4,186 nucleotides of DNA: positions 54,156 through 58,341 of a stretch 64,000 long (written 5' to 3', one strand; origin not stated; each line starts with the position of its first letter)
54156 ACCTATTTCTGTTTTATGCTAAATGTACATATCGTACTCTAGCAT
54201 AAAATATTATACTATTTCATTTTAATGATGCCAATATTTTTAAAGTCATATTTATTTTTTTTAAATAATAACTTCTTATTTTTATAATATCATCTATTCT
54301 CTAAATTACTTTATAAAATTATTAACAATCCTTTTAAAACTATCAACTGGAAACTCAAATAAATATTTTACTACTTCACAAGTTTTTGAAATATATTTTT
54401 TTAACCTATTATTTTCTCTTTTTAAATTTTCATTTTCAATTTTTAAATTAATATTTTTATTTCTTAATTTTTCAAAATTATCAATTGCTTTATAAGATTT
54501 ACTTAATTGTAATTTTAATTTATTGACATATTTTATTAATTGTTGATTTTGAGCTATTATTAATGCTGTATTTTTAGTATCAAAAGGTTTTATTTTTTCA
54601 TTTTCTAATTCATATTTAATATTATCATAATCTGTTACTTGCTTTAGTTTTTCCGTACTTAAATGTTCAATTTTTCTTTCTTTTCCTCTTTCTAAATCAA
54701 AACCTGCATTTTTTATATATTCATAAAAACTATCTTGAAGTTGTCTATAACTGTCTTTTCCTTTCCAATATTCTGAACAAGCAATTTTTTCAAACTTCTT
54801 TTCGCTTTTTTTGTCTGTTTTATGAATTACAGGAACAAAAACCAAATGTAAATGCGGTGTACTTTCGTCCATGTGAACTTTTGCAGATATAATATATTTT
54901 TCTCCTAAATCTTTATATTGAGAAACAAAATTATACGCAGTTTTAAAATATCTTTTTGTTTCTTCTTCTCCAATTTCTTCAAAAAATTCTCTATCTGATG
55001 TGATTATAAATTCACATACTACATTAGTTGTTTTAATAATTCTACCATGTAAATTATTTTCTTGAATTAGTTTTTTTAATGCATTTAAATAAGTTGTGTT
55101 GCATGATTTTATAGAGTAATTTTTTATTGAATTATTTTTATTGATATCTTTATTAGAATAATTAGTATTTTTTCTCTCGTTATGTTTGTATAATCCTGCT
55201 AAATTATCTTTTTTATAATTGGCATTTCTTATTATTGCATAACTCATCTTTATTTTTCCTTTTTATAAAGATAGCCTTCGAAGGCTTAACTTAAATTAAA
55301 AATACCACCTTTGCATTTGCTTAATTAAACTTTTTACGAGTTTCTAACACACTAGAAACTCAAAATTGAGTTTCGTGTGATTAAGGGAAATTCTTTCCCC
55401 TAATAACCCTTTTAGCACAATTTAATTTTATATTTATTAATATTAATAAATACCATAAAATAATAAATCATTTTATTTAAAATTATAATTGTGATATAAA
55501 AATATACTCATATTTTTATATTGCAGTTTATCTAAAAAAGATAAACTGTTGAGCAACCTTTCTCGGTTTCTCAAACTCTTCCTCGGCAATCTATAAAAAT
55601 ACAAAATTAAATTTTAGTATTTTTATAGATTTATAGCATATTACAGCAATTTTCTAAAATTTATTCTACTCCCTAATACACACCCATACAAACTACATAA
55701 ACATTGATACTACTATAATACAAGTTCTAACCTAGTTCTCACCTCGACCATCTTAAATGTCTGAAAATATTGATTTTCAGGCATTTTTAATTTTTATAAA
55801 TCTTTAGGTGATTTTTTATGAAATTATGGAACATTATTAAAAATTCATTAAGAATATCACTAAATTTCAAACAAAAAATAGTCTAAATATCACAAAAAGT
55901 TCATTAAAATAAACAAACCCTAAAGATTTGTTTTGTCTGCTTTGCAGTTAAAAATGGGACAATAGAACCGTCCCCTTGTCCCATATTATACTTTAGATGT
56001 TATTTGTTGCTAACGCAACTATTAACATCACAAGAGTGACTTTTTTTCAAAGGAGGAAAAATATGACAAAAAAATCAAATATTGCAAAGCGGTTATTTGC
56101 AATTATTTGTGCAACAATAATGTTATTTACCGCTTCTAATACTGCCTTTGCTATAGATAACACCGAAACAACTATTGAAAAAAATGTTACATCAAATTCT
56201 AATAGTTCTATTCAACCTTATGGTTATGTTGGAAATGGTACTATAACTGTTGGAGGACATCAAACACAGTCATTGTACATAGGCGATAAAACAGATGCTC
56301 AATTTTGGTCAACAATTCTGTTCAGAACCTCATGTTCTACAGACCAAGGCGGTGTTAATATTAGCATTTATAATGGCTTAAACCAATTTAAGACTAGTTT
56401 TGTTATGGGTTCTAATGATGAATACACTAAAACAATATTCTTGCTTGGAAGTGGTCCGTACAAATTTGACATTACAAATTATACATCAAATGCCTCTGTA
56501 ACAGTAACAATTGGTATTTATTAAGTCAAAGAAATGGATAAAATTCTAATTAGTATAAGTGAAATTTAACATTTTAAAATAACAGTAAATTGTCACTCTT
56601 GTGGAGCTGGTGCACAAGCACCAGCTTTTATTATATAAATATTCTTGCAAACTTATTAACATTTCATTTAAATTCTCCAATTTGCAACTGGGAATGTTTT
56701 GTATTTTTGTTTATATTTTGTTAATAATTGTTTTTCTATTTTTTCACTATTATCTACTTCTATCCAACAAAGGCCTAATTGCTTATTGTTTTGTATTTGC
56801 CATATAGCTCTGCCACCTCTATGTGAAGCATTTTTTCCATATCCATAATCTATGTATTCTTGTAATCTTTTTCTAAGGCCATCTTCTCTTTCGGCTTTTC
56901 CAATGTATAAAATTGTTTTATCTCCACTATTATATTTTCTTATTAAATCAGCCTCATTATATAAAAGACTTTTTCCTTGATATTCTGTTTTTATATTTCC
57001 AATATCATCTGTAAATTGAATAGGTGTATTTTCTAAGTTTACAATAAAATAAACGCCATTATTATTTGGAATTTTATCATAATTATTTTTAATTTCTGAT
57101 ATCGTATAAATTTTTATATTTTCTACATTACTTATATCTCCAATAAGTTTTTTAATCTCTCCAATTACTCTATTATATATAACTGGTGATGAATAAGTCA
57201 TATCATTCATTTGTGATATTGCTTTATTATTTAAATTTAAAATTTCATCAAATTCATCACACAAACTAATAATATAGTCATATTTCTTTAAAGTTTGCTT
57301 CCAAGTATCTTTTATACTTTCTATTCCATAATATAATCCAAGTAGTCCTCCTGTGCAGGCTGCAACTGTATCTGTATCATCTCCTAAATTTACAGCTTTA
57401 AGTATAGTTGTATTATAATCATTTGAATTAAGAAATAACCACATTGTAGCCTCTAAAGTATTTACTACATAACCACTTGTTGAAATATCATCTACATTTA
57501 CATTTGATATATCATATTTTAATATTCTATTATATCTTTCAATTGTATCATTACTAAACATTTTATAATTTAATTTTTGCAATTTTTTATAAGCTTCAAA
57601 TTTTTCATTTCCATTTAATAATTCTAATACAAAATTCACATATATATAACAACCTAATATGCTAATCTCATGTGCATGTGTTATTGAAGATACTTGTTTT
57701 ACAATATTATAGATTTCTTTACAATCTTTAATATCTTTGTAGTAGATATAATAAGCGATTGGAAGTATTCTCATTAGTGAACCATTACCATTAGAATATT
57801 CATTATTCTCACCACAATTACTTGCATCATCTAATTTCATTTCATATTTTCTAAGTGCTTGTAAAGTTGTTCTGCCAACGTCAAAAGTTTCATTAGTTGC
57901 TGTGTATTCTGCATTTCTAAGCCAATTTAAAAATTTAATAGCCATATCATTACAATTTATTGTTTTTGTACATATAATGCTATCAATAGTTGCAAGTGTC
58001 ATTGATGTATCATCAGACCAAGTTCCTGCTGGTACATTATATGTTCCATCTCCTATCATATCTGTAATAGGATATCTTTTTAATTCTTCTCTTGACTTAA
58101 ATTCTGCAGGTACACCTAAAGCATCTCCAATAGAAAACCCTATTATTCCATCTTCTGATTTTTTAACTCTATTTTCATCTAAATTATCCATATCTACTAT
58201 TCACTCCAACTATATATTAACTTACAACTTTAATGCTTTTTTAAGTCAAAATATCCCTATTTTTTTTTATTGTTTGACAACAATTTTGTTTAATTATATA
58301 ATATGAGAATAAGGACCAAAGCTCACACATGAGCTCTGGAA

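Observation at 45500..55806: tRNA-Pro-integrated mobilizable element with MobV relaxase next to a relaxase-less T4SS-like locus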

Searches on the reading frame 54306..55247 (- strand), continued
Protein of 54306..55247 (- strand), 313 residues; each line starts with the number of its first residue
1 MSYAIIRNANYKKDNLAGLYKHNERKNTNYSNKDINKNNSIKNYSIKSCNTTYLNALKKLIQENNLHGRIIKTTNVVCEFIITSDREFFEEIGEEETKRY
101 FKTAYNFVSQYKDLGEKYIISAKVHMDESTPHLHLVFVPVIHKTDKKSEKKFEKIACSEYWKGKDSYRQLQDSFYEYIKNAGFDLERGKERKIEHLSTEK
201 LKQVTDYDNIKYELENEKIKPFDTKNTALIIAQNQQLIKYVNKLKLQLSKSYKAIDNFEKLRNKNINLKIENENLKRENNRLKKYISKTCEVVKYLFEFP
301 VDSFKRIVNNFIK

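Call 68: search_dna_similar(query=window:54306-55247:-, collection=plasmids, mode=protein, max_rows=15)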
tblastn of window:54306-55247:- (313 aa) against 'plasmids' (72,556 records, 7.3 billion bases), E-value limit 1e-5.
Records with a match: 1591; places in all: 1723; records where one place covers at least 80% of the query: 151.
Best place of each record, by identity: <60% 1591.
By first word of the organism name: Staphylococcus 658; Enterococcus 432; Bacillus 215; Streptococcus 39; Priestia 37; Lactiplantibacillus 25; Mammaliicoccus 23; Clostridium 21; Lactococcus 13; Ligilactobacillus 7; and 46 more.
By predicted mobility (MOB-suite, as given by PLSDB): mobilizable 1409; non-mobilizable 122; conjugative 60.
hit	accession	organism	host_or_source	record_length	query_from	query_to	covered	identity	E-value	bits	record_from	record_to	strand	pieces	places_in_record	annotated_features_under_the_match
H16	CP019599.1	Staphylococcus cohnii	duck with tremor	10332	1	253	81%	32.8%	3e-17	89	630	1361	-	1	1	plasmid recombination enzyme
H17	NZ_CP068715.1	Staphylococcus shinii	whole organism,Saeng-gimol meju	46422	1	253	81%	32.8%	7e-17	89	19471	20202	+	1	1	none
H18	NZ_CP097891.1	Staphylococcus arlettae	Homo sapiens,Conjunctival secretion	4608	1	253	81%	32.4%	1e-16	88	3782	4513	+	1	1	none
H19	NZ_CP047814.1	Staphylococcus aureus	Homo sapiens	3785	1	253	81%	32.4%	7e-16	85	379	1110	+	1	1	mobV: MobV family relaxase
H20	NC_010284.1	Staphylococcus aureus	-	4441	1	253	81%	32.0%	3e-16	86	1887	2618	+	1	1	none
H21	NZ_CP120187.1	Mammaliicoccus sciuri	Canis lupus familiaris,cell ...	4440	1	253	81%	32.0%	8e-16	85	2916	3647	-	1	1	mobV: MobV family relaxase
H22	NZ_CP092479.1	Staphylococcus haemolyticus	Homo sapiens,Chang-Gung Memorial ...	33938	1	253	81%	32.0%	1e-15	85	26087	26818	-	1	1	mobV: MobV family relaxase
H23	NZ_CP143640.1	Staphylococcus haemolyticus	Bos taurus,milk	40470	1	253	81%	32.0%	1e-15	85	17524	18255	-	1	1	mobV: MobV family relaxase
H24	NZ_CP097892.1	Staphylococcus arlettae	Homo sapiens,Conjunctival secretion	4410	1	253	81%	32.0%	1e-15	85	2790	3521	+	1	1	mobV: MobV family relaxase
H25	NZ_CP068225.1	Sphingobacterium multivorum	-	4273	1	253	81%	32.0%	2e-15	84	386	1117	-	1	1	mobV: MobV family relaxase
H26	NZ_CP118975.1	Mammaliicoccus vitulinus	Lamb,Type strain bacterial ...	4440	1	253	81%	32.0%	2e-15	84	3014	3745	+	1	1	mobV: MobV family relaxase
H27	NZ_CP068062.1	Mammaliicoccus vitulinus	-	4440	1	253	81%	32.0%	2e-15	84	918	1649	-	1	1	mobV: MobV family relaxase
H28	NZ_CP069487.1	Mammaliicoccus vitulinus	-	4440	1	253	81%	32.0%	2e-15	84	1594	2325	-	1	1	mobV: MobV family relaxase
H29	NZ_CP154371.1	Staphylococcus xylosus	cell culture,Meju, a korean fermented ...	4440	1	253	81%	32.0%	2e-15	84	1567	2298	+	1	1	mobV: MobV family relaxase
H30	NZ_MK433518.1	Staphylococcus xylosus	fermented sausage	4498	1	253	81%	32.0%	2e-15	84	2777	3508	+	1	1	mobV: MobV family relaxase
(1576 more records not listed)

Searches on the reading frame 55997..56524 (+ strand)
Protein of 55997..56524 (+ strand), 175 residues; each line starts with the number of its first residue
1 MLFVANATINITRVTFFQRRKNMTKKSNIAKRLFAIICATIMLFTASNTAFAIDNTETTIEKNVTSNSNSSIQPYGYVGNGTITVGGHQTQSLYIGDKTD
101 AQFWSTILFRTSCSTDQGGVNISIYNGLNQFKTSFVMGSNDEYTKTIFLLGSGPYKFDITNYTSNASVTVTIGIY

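Call 9: search_protein_families(library=pfam, proteins=[window:55997-56524:+], max_evalue=0.01)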
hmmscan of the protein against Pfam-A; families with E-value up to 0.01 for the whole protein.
window:55997-56524:+ (175 aa): 0 families

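Call 17: find_encoding_contigs(protein=window:55997-56524:+, flank=10000, max_places=10)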
Protein window:55997-56524:+ (175 aa): no gene with exactly this product is on record in the collection.

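Call 34: search_protein_families(library=phrogs, proteins=[window:55997-56524:+], max_evalue=0.01)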
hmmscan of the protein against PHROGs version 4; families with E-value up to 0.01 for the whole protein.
window:55997-56524:+ (175 aa): 1 family
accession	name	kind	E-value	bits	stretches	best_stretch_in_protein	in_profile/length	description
phrog_11491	-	unknown function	0.0019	19.3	1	12-71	44-102/198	-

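Call 79: find_encoding_contigs(protein=window:56063-56524:+, flank=10000, max_places=10)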
Protein window:56063-56524:+ (153 aa): 5 contigs read that carry it; 4 places shown.
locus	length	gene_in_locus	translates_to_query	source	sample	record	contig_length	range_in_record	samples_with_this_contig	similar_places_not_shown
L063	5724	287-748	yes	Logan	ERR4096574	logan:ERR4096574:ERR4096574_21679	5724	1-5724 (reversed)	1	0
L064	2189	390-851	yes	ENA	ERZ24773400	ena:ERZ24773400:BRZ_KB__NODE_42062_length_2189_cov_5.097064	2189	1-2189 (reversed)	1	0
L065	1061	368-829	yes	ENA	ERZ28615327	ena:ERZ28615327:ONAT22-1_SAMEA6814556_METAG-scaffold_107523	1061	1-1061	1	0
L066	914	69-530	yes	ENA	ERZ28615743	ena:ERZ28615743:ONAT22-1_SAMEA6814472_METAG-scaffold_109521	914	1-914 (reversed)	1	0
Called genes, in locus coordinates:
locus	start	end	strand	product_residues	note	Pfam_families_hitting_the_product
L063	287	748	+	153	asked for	-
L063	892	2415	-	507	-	PF03747:ADP_ribosyl_GH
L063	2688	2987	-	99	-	-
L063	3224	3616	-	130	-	PF18920:DUF5671 (weak)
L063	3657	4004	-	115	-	-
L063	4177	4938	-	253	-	PF01048:PNP_UDP_1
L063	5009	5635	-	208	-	PF00149:Metallophos, PF12850:Metallophos_2 (weak)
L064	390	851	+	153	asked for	-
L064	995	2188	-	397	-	?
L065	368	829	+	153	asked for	-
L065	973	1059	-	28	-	?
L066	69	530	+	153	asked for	-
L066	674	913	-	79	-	?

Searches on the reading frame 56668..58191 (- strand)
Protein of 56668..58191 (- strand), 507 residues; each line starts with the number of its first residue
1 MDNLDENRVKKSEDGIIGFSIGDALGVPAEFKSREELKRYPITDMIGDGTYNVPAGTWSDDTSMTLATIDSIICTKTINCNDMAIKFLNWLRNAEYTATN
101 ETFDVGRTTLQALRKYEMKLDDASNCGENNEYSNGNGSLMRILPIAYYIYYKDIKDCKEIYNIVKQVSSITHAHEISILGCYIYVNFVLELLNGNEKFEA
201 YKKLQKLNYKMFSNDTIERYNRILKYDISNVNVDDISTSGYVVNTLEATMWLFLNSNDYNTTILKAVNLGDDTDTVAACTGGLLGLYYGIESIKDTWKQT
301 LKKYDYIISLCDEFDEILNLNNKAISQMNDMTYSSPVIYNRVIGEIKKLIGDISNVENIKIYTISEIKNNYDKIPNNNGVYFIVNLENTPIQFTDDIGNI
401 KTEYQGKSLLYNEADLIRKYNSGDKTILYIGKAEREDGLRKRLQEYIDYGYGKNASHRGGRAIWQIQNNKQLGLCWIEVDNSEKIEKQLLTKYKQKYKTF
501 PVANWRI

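Call 9: search_protein_families(library=pfam, proteins=[window:56668-58191:-], max_evalue=0.01)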
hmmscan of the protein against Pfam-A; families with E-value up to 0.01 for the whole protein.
window:56668-58191:- (507 aa): 1 family
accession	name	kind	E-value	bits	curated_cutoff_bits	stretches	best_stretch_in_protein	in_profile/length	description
PF03747.19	ADP_ribosyl_GH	-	1.9e-72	244.8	26.2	1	15-294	2-285/287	ADP-ribosylglycohydrolase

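Call 28: find_encoding_contigs(protein=window:56668-58191:-, flank=10000, max_places=10)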
Protein window:56668-58191:- (507 aa): 3 contigs read that carry it; 2 places shown.
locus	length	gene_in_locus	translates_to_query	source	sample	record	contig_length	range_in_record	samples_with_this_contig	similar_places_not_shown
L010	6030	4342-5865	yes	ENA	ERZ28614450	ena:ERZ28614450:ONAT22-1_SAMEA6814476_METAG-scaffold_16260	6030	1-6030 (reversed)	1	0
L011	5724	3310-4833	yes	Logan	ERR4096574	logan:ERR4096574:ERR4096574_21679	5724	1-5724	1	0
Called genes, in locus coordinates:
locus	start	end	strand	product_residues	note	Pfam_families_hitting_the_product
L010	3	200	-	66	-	?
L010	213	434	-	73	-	PF00403:HMA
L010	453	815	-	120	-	PF01022:HTH_5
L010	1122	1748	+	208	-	PF00149:Metallophos, PF12850:Metallophos_2 (weak)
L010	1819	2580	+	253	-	PF01048:PNP_UDP_1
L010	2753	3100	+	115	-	-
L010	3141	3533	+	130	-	PF18920:DUF5671 (weak)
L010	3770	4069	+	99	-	-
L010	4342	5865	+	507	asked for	PF03747:ADP_ribosyl_GH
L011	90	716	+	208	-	PF00149:Metallophos, PF12850:Metallophos_2 (weak)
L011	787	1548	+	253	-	PF01048:PNP_UDP_1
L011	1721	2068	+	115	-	-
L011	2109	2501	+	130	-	PF18920:DUF5671 (weak)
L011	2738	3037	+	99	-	-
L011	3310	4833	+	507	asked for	PF03747:ADP_ribosyl_GH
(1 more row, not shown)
